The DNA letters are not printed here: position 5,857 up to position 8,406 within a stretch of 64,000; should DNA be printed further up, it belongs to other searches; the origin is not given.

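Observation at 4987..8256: SAP/HeH-domain single-pass membrane protein encoded directly upstream of an orphan ParA ATPase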

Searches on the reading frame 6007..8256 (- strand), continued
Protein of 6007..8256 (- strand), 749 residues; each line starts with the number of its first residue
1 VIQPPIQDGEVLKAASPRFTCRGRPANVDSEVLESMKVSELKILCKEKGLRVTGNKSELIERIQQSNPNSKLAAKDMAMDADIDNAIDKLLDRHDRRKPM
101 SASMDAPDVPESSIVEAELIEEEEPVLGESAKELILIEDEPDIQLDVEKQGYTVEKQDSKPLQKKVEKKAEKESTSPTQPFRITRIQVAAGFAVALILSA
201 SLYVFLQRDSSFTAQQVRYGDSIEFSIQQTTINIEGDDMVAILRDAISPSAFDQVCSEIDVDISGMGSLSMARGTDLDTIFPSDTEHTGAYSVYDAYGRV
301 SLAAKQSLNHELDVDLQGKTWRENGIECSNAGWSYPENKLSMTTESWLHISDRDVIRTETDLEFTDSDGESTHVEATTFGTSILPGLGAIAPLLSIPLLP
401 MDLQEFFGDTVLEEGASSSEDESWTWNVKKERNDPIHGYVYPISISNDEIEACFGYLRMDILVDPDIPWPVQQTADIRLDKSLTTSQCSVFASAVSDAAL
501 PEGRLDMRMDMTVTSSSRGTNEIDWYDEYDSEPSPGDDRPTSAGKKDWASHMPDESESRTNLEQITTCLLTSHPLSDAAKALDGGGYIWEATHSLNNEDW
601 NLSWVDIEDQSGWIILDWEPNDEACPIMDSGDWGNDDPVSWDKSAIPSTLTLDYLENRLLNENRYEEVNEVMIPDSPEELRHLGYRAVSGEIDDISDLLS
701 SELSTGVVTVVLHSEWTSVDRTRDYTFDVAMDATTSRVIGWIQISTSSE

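Call 27: search_protein_representatives(alignment_id=A1)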
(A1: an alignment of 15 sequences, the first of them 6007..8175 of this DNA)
Query: 15 sequences, 753 profile positions. Proteins with E-value up to 0.001 (for the whole library): 822; up to 1e-10: 143; up to 1e-30: 50. The best 150 are listed.
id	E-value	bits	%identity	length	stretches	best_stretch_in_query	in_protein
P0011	0.0e+00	1103.0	-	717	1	3-753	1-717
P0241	1.6e-291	985.5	-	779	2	93-749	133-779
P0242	4.1e-200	683.3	-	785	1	5-750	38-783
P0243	2.9e-198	677.2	-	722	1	4-753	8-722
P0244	2.5e-192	657.5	-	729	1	6-752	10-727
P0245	4.3e-171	587.3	-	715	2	159-749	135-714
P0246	8.0e-168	576.5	-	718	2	95-749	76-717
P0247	9.0e-154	530.0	-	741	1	3-748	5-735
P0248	1.7e-143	496.1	-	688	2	115-749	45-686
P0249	2.5e-128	445.9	-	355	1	227-503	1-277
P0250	1.0e-127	443.9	-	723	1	11-747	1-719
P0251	1.6e-120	420.1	-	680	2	114-751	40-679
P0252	2.2e-117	409.7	-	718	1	7-751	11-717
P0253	9.3e-115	401.0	-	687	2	109-752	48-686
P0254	1.6e-114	400.3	-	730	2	189-748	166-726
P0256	3.6e-95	336.3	-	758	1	7-748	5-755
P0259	5.8e-77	276.1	-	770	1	9-749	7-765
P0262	2.1e-70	254.4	-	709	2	181-751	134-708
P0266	3.0e-68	247.3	-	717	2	90-746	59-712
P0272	1.6e-58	215.1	-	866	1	189-747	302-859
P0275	6.9e-48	179.9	-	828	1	191-695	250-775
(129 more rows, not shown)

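Call 29: search_protein_families(library=pfam, alignment_id=A2, max_evalue=0.01)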
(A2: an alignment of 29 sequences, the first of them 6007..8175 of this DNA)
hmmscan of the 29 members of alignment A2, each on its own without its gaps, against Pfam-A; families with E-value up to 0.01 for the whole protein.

A. member 1, window:6007-8175:- (722 aa): 2 families
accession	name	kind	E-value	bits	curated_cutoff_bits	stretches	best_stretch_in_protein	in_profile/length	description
PF02037.33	SAP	-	8.7e-12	44.8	23.9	1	6-38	2-34/37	SAP domain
PF18953.6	SAP_new25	-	3e-05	24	26.3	1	12-38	11-37/51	SAP domain-containing new25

B. families by the number of members that match (of 29 scanned): 4 families
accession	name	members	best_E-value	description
PF02037.33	SAP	26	4.3e-13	SAP domain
PF18953.6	SAP_new25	12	2.7e-07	SAP domain-containing new25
PF05887.16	Trypan_PARP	2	0.00066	Procyclic acidic repetitive protein (PARP)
PF07498.18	Rho_N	1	0.0093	Rho termination factor, N-terminal domain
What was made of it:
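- On SAP domain (Pfam PF02037): 26/29 family representatives match (call 29).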

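Call 31: find_encoding_contigs(protein=P0272, flank=7000, max_places=2)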
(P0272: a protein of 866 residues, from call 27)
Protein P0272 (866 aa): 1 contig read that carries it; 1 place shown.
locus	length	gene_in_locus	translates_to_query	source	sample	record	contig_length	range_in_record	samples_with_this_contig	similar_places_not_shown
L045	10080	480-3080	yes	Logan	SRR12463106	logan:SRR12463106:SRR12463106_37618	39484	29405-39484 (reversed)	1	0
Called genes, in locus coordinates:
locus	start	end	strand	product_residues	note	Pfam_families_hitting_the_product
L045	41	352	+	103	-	-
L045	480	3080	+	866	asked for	-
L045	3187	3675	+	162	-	-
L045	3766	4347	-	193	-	-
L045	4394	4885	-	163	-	PF01472:PUA, PF26292:PUA_elF2D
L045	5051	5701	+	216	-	PF01557:FAA_hydrolase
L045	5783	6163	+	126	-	PF01201:Ribosomal_S8e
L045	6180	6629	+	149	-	PF01922:SRP19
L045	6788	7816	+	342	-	PF03951:Gln-synt_N, PF00120:Gln-synt_C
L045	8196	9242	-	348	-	PF01063:Aminotran_4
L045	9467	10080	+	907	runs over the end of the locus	PF03104:DNA_pol_B_exo1, PF00136:DNA_pol_B, PF20286:divDNApol (weak)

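Call 32: find_encoding_contigs(protein=P0266, flank=7000, max_places=2)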
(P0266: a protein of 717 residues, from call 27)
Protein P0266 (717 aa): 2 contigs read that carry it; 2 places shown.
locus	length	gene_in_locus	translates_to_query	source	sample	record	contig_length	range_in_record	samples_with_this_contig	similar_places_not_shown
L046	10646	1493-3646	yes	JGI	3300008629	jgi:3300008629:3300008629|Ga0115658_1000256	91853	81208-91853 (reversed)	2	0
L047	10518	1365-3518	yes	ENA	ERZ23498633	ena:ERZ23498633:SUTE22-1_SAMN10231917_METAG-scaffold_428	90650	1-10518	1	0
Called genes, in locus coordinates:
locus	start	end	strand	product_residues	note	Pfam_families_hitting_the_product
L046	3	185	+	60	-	?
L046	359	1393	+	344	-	-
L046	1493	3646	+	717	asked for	-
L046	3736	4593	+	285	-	PF10609:ParA, PF01656:CbiA, PF06564:CBP_BcsQ (weak), PF09140:MipZ, PF13614:AAA_31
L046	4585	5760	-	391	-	PF01210:NAD_Gly3P_dh_N, PF02558:ApbA, PF07479:NAD_Gly3P_dh_C, PF20618:GPD_NAD_C_bact (faint)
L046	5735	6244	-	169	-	PF01472:PUA, PF26292:PUA_elF2D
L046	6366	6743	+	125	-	PF01201:Ribosomal_S8e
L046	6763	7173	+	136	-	PF01922:SRP19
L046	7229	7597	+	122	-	PF09077:Phage-MuB_C (faint), PF13291:ACT_4 (faint), PF13840:ACT_7 (faint), PF19571:ACT_8 (faint), PF01842:ACT (weak), PF22468:ACT_9 (faint), PF22629:ACT_AHAS_ss (faint), PF01842:ACT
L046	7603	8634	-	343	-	PF01063:Aminotran_4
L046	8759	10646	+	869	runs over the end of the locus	PF03104:DNA_pol_B_exo1, PF00136:DNA_pol_B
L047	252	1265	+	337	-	-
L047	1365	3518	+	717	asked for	-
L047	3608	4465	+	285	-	PF10609:ParA, PF01656:CbiA, PF06564:CBP_BcsQ (weak), PF09140:MipZ, PF13614:AAA_31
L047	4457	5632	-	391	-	PF01210:NAD_Gly3P_dh_N, PF02558:ApbA, PF07479:NAD_Gly3P_dh_C, PF20618:GPD_NAD_C_bact (faint)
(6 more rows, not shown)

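Call 43: find_related_loci(query=A3, collection=metagenome_contigs, flank=5000)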
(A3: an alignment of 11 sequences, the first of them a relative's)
Query A3 (770 aa) in metagenome_contigs; peptide patterns used: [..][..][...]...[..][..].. (x = any residue, [..] = any of these).
333 stretches matched a pattern; 256 encode a relative of the query (tblastn E <= 1e-3); the best 80 are kept; 80 distinct loci.
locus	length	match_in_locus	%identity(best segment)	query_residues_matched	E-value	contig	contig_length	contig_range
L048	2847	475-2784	100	1-770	0e+0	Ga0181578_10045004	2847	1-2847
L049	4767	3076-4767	97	1-571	0e+0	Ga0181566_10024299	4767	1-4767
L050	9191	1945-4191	61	1-766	0e+0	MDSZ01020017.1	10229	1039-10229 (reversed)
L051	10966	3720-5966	60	1-766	0e+0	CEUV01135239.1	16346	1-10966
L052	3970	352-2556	62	1-765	0e+0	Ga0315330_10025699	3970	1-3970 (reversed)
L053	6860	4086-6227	61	7-766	0e+0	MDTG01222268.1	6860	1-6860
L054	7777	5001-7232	61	1-765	0e+0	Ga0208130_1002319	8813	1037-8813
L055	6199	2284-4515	62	1-765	0e+0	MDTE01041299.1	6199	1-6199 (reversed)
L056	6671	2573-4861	61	1-765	0e+0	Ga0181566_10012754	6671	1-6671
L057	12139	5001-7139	61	7-766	0e+0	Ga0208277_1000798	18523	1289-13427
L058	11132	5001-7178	60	7-766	0e+0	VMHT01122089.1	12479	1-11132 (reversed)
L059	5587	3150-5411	62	1-765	0e+0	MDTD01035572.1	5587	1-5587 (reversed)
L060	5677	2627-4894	61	1-765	0e+0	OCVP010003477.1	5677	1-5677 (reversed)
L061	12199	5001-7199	60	9-767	0e+0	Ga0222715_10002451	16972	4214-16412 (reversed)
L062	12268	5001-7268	61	1-766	0e+0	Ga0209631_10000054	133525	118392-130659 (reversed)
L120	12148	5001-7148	42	1-764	0e+0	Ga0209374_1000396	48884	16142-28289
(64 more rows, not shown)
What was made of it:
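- Tried and rejected: It was repeated with subgroup alignment A3 (call 43).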

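Call 47: search_protein_families(library=pfam, proteins=[L062:3888-4907:+, L120:3708-4910:+, L062:7250-7684:+, L045:3187-3675:+, L046:359-1393:+, L120:7161-10622:-, L062:63-1418:+, L062:1589-2611:-], max_evalue=0.01)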
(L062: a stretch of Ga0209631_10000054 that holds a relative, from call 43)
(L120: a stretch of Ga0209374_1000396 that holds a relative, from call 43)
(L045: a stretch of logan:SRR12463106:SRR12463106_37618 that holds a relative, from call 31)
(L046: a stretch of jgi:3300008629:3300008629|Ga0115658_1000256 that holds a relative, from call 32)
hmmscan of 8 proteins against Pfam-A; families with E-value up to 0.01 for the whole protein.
L062:3888-4907:+ (339 aa): 0 families

L120:3708-4910:+ (400 aa): 0 families

L062:7250-7684:+ (144 aa): 0 families

L045:3187-3675:+ (162 aa): 0 families

L046:359-1393:+ (344 aa): 0 families

L120:7161-10622:- (1153 aa): 4 families
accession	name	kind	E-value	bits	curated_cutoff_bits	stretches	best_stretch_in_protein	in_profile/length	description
PF00082.27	Peptidase_S8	-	1e-44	153.5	21.8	1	170-454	1-288/288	Subtilase family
PF01483.27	P_proprotein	-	1.8e-28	98.9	21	1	509-592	1-86/86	Proprotein convertase P-domain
PF11617.13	Cu-binding_MopE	-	1.3e-22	80.1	27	3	705-734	1-30/30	Putative metal-binding motif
PF18884.5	TSP3_bac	-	9.1e-15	54.6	25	2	669-691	1-22/22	Bacterial TSP3 repeat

L062:63-1418:+ (451 aa): 0 families

L062:1589-2611:- (340 aa): 0 families

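Call 50: list_cluster_members(proteins=[P0259, P0266, P0272, P0275, P0247, P0250, P0256, P0243, P0245, P0262])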
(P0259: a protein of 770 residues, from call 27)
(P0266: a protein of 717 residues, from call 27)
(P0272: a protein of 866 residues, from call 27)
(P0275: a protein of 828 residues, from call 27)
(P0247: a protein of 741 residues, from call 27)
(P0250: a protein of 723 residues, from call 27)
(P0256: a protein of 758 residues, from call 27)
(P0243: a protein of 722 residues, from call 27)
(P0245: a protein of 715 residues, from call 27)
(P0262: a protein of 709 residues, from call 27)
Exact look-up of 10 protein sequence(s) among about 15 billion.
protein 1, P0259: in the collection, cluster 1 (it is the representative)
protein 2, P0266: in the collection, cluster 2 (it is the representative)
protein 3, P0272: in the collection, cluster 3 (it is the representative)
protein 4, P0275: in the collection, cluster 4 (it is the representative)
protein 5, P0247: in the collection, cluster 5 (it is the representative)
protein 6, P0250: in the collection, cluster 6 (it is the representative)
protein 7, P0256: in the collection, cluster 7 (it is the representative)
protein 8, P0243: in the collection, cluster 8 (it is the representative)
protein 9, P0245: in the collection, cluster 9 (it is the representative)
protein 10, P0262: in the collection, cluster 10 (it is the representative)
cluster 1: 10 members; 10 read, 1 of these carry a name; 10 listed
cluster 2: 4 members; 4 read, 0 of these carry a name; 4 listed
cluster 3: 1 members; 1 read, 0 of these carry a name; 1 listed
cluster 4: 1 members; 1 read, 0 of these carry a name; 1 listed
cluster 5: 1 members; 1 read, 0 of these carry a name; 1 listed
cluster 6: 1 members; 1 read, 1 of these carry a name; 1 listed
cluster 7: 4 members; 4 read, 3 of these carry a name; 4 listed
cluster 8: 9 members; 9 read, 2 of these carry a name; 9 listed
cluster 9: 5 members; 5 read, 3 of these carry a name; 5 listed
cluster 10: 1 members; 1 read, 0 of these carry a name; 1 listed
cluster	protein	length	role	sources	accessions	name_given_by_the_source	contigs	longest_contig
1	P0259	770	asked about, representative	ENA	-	-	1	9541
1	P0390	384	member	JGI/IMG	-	hypothetical protein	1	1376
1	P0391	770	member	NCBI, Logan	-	-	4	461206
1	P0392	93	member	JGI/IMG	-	-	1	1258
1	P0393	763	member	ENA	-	-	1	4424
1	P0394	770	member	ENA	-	-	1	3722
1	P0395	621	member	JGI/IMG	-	-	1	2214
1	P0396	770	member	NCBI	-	-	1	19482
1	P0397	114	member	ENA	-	-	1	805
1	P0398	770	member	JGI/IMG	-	-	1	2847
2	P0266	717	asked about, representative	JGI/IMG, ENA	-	-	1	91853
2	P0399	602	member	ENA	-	-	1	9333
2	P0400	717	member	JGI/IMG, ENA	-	-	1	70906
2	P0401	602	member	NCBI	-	-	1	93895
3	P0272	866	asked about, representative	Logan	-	-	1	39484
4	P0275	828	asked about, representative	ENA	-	-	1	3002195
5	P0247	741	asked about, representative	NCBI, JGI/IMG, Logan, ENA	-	-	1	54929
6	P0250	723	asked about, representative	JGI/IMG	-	hypothetical protein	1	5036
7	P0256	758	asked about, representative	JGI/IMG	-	hypothetical protein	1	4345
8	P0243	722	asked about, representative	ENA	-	-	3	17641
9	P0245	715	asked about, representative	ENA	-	-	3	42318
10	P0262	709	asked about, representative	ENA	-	-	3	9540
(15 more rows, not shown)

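Call 51: find_encoding_contigs(protein=P0275, flank=8000, max_places=1)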
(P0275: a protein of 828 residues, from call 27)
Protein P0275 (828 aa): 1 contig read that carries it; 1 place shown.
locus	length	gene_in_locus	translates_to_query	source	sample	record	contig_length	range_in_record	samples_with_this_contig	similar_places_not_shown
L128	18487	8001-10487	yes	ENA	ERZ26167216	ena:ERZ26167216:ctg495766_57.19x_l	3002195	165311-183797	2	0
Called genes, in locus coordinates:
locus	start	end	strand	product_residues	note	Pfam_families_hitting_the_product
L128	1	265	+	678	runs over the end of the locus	-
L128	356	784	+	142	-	-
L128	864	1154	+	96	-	-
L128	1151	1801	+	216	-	PF01300:Sua5_yciO_yrdC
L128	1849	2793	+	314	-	PF00557:Peptidase_M24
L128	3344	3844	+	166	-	PF07790:Pilin_N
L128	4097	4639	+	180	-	PF07790:Pilin_N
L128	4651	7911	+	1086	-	-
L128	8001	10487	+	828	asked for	-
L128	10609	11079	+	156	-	-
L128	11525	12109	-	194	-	-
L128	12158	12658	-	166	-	PF01472:PUA, PF26292:PUA_elF2D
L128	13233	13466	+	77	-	-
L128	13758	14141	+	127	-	PF01201:Ribosomal_S8e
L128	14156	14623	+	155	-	PF01922:SRP19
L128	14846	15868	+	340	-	PF03951:Gln-synt_N, PF00120:Gln-synt_C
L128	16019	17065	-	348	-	PF01063:Aminotran_4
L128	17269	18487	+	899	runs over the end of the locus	PF03104:DNA_pol_B_exo1, PF00136:DNA_pol_B, PF20286:divDNApol (weak)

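Call 52: find_encoding_contigs(protein=P0247, flank=8000, max_places=1)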
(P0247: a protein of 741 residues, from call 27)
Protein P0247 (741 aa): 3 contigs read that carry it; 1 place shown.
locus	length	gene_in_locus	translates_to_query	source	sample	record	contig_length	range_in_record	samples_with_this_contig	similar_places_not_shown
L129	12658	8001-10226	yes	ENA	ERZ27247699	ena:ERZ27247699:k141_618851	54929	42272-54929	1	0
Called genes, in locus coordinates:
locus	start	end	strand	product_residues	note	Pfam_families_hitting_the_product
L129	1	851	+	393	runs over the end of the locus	-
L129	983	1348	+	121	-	-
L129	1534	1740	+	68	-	-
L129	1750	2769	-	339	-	-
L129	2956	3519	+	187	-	PF21176:RecR_HhH (faint), PF14520:HHH_5 (weak)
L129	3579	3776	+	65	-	-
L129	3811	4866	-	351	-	PF00589:Phage_integrase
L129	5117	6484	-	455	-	PF18030:Rimk_N, PF02080:TrkA_C (faint), PF14397:ATPgrasp_ST (faint), PF02655:ATP-grasp_3, PF08443:RimK, PF02955:GSH-S_ATP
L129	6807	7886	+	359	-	-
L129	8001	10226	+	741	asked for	PF02037:SAP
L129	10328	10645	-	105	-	PF05154:TM2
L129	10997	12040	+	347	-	PF01656:CbiA, PF09140:MipZ, PF10609:ParA (weak), PF13614:AAA_31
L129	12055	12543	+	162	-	-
